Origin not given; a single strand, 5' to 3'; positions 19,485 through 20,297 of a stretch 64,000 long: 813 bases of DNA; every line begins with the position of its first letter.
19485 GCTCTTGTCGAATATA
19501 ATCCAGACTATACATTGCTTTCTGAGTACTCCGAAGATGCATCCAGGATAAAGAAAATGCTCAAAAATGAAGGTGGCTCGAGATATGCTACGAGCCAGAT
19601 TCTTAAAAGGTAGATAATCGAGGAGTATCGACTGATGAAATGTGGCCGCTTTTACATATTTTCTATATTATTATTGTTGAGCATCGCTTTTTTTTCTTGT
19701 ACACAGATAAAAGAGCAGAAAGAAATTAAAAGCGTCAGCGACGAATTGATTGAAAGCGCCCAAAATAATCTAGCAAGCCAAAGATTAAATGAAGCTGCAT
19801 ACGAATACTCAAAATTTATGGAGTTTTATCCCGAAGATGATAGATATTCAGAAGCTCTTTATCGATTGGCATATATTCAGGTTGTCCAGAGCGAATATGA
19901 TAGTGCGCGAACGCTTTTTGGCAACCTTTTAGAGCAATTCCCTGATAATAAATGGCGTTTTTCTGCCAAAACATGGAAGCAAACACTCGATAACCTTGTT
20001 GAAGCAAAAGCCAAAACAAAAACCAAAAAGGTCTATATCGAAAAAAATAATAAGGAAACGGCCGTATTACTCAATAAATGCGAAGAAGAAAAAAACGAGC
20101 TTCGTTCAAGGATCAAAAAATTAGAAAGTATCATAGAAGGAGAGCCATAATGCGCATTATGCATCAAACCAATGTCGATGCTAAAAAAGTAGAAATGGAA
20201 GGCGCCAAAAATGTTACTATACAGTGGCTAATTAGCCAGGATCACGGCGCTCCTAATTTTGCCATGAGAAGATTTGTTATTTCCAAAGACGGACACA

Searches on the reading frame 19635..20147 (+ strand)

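Call 74: search_protein_families(library=pfam, proteins=[window:19635-20147:+], max_evalue=0.001)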
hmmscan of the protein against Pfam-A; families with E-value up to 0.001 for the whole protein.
window:19635-20147:+ (171 aa): 3 families
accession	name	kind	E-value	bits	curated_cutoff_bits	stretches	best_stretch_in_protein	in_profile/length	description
PF13174.12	TPR_6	-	2.6e-06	28.2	26.3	1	73-104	1-32/33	Tetratricopeptide repeat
PF07719.23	TPR_2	-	4.6e-05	23.7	27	0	73-105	2-34/34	Tetratricopeptide repeat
PF14559.12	TPR_19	-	0.00019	22.1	25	1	46-105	2-58/68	Tetratricopeptide repeat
